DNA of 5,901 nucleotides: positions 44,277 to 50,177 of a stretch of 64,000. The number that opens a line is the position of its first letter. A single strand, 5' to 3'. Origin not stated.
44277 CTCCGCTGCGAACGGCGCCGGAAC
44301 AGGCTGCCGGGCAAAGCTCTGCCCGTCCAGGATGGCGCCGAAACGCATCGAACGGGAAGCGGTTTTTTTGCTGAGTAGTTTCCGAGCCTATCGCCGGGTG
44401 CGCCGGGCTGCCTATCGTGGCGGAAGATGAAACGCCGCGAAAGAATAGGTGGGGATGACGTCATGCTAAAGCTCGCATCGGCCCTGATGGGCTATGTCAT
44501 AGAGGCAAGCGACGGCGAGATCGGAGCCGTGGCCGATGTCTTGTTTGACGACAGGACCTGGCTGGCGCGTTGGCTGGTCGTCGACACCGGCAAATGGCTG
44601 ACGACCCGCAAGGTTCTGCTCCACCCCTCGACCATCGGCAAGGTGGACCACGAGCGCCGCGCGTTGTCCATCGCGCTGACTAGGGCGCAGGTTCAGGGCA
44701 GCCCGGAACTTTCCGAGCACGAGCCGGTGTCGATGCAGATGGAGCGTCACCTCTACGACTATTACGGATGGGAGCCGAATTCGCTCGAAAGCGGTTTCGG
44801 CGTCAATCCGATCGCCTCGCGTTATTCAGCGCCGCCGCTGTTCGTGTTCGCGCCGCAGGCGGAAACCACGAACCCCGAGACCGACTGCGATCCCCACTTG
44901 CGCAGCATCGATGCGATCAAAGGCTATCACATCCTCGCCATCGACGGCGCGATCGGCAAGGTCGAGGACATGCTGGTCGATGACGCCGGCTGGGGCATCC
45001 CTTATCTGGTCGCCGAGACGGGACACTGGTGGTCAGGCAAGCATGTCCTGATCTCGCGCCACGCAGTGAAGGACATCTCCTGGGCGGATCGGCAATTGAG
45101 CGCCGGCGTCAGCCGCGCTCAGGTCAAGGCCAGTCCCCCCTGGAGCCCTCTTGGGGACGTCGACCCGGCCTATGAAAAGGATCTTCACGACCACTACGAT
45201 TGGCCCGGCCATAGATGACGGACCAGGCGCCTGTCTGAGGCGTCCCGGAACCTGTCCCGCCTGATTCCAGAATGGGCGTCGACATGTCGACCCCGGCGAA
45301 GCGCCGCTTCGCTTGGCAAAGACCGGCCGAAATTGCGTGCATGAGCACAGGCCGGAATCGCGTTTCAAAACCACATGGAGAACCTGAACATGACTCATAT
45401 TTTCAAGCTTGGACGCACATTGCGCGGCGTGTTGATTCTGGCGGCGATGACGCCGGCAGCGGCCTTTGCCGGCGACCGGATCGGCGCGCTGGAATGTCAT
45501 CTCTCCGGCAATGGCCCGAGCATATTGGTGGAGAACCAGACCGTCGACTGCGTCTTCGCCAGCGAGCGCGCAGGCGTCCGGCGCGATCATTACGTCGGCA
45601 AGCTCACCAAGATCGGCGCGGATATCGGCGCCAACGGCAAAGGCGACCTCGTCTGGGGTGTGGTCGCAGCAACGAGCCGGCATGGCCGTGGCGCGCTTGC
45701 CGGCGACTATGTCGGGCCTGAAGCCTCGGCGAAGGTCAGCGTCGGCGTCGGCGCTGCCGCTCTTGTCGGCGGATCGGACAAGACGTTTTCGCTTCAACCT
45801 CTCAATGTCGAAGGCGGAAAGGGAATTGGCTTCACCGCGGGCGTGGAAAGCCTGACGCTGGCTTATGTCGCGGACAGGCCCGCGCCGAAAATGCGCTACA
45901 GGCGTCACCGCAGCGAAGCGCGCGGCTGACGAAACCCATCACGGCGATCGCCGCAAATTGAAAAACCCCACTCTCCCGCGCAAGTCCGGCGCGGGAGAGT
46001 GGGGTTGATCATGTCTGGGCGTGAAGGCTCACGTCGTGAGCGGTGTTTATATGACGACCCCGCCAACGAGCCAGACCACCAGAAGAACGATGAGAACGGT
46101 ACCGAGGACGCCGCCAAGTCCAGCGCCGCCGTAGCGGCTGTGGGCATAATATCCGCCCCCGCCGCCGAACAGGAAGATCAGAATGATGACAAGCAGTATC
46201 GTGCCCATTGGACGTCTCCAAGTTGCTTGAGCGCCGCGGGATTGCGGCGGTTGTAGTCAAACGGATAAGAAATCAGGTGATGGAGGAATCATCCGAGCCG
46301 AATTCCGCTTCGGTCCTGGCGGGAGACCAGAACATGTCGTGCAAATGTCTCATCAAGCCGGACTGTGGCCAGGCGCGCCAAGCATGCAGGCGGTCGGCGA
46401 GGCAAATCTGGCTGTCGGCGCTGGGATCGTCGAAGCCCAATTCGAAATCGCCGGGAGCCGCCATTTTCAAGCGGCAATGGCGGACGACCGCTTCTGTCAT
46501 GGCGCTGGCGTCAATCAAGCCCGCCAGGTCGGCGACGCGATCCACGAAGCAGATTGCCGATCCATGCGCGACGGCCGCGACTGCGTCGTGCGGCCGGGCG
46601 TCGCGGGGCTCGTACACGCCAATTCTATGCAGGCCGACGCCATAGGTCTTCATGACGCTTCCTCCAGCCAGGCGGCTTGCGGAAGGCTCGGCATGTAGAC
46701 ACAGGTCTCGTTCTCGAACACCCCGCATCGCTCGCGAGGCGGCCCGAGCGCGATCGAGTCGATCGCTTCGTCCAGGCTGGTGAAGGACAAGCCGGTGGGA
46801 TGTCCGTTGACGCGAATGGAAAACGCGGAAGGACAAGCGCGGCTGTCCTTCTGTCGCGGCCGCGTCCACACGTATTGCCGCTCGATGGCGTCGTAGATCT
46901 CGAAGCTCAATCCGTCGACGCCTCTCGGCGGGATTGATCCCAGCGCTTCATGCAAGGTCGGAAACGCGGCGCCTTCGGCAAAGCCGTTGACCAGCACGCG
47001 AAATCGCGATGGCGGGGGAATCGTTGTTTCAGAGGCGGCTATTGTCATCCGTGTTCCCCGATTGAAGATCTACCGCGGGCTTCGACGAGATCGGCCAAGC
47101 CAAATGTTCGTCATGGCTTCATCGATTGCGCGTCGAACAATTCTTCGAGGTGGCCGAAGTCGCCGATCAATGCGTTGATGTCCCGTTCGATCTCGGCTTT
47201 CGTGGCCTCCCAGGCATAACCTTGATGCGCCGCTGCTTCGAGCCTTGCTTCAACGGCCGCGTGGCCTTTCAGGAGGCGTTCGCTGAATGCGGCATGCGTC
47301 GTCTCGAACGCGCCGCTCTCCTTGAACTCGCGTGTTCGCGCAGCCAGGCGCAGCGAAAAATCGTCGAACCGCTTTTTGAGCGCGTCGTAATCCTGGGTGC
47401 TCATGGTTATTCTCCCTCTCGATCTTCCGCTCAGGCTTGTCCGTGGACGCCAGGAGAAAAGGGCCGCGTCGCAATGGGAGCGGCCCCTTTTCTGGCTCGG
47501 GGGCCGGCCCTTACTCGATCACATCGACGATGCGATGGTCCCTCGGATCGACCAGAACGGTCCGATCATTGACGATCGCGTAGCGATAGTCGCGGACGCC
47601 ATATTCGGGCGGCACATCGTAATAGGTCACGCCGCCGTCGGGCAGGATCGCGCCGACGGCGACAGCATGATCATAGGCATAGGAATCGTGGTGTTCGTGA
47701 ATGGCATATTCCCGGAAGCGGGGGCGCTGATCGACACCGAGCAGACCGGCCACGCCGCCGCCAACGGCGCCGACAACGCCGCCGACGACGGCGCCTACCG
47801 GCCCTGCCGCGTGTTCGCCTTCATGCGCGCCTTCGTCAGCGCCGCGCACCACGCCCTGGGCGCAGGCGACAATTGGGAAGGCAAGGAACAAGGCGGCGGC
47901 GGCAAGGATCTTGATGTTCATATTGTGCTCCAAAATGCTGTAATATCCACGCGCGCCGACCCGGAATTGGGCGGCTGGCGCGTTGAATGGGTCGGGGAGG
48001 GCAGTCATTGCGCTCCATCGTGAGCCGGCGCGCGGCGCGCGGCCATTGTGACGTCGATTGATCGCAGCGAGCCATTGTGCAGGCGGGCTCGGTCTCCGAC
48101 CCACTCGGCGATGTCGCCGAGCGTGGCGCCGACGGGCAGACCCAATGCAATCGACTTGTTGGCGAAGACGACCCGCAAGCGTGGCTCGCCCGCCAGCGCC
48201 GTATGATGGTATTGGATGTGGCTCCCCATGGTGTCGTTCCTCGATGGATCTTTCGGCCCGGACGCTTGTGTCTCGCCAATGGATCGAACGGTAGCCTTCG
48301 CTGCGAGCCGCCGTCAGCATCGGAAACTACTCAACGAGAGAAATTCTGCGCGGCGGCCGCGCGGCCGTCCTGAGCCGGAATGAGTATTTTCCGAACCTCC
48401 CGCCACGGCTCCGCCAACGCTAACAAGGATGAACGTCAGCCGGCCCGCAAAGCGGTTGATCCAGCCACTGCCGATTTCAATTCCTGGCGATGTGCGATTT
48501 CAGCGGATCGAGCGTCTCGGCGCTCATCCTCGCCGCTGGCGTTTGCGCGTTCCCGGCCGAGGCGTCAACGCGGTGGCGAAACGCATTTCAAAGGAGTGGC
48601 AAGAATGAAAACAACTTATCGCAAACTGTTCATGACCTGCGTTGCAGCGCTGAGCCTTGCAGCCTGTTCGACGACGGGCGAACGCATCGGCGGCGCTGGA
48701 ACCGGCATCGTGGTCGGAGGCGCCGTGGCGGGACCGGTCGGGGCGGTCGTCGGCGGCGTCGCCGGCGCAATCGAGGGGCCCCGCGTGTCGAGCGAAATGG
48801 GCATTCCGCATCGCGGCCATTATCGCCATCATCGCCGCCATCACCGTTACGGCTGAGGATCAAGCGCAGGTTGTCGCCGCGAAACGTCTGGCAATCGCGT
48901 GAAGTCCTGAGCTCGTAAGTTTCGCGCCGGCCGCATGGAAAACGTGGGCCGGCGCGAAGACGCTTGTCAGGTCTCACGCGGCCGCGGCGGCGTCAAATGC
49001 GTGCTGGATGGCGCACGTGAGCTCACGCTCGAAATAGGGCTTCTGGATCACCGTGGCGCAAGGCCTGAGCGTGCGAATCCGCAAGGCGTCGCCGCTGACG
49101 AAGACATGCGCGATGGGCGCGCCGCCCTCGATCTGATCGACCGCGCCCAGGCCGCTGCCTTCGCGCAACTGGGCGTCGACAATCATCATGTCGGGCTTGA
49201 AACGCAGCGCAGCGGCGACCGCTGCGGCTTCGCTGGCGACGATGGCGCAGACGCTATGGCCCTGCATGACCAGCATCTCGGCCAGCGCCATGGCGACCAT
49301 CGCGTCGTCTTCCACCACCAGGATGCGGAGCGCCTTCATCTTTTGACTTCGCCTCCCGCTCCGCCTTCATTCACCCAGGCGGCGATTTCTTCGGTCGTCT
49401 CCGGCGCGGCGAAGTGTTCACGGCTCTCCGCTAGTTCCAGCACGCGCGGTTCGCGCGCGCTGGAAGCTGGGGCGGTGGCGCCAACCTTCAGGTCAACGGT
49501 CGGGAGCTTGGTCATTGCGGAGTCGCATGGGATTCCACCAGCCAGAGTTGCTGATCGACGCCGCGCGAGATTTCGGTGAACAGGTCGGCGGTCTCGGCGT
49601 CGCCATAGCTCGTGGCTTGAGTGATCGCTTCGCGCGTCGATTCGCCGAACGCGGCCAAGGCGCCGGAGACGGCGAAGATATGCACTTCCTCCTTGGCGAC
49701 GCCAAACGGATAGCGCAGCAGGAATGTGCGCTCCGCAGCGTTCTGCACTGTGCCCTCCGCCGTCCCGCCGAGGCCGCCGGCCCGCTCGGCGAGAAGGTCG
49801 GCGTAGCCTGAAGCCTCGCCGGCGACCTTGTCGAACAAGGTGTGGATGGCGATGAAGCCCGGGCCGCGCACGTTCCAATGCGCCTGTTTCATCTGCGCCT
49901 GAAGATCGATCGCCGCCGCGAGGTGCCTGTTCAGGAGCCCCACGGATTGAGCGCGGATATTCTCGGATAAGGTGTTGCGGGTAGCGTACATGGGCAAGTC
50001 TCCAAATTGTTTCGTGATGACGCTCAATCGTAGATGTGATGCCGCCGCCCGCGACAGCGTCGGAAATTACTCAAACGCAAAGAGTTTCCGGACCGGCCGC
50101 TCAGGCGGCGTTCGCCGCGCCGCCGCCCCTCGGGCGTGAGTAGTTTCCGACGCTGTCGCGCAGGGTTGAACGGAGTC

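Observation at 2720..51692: Twenty gene-oriented copies of a 22-nt intergenic motif (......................) define an apparently undescribed regulon element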

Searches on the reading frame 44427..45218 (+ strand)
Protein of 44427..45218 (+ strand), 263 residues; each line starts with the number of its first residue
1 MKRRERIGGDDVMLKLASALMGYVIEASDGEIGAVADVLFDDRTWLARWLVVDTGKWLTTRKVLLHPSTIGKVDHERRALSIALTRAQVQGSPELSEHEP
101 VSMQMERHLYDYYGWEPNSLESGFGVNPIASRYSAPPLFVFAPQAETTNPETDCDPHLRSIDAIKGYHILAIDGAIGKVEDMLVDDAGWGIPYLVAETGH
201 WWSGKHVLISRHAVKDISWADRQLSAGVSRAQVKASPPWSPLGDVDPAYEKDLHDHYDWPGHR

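Call 10: search_protein_families(library=pfam, proteins=[window:44427-45218:+], max_evalue=0.01)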
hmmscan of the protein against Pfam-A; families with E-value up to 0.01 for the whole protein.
window:44427-45218:+ (263 aa): 1 family
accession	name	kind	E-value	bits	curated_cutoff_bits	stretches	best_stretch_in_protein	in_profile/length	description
PF05239.21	PRC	-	1.5e-10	41.4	21.2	2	24-79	14-68/78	PRC-barrel domain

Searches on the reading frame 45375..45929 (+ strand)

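Call 16: search_protein_families(library=pfam, proteins=[window:45375-45929:+], max_evalue=0.01)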
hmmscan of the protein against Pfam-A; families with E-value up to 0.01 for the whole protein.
window:45375-45929:+ (184 aa): 1 family
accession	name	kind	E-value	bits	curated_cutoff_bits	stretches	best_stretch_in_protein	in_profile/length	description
PF06186.16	DUF992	-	8.8e-38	129.8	22.7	1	28-162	9-142/143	Protein of unknown function (DUF992)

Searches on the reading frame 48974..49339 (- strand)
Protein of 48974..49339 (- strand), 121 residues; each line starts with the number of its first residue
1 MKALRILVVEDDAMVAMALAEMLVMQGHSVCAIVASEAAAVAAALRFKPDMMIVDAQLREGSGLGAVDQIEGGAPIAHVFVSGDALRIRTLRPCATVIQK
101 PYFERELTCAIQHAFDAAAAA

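Call 24: search_protein_families(library=ncbifam, proteins=[window:48974-49339:-], max_evalue=0.001)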
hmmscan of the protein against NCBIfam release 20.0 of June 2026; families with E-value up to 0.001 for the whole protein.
window:48974-49339:- (121 aa): 32 families (the best 25 are shown)
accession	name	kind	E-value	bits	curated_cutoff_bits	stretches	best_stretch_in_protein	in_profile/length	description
NF006623.1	PRK09191.1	subfamily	4e-19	69.4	240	1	4-115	138-252/258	PhyR family response regulator anti-anti-sigma factor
NF009971.0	PRK13435.1-2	subfamily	7.1e-15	55.1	151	1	5-112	2-110/141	response regulator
NF009973.0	PRK13435.1-4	equivalog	4e-13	49.6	158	1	2-117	7-124/154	response regulator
NF009974.0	PRK13435.1-6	equivalog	3.2e-08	33.4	171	1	2-111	4-115/155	response regulator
NF009206.0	PRK12555.1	subfamily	1.9e-07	30.3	342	1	5-84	2-82/340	chemotaxis-specific protein-glutamate methyltransferase CheB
NF009972.0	PRK13435.1-3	subfamily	3.7e-07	30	119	1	4-104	17-117/146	response regulator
TIGR02956.1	TMAO_torS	equivalog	4.9e-07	28.2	676.5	1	3-117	701-822/967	TMAO reductase system sensor histidine kinase/response regulator TorS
NF001965.0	PRK00742.1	subfamily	1.9e-06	27.3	293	1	2-82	2-83/357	chemotaxis-specific protein-glutamate methyltransferase CheB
NF033791.1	ActR_PrrA_rreg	equivalog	3.4e-06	27.2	250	1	6-79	4-76/173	ActR/PrrA/RegA family redox response regulator transcription factor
NF045717.1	DVU0259_DivK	exception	4.4e-06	26.9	160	1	5-114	4-115/117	DVU0259 family response regulator domain-containing protein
TIGR02154.1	PhoB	equivalog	5.7e-06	25.8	296.2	1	4-111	3-116/226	phosphate regulon transcriptional regulator PhoB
NF040689.1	MtrAB_MtrA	equivalog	2e-05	24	300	1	6-112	1-110/219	MtrAB system response regulator MtrA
NF008296.0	PRK11083.1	equivalog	4.4e-05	23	273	1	2-83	2-82/228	two-component system response regulator CreB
NF010430.0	PRK13856.1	equivalog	4.5e-05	23.3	344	1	5-115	3-117/241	two-component response regulator VirG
NF045944.1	ResRegRpaBCyano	equivalog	7.3e-05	22.2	330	1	7-112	1-109/229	response regulator transcription factor RpaB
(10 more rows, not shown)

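Call 32: search_protein_families(library=pfam, proteins=[window:48974-49339:-], max_evalue=0.0001)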
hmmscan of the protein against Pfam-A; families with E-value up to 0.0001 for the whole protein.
window:48974-49339:- (121 aa): 1 family
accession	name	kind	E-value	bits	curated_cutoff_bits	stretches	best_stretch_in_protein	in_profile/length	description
PF00072.30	Response_reg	-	3.2e-09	37.4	30.2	1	6-107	1-106/111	Response regulator receiver domain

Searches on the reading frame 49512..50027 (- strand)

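Call 10: search_protein_families(library=pfam, proteins=[window:49512-50027:-], max_evalue=0.01)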
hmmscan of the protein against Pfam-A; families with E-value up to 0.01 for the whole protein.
window:49512-50027:- (171 aa): 1 family
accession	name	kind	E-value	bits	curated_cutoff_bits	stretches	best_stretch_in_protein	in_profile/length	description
PF00210.30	Ferritin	-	5.3e-18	65.7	24.5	1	31-167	3-135/142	Ferritin-like domain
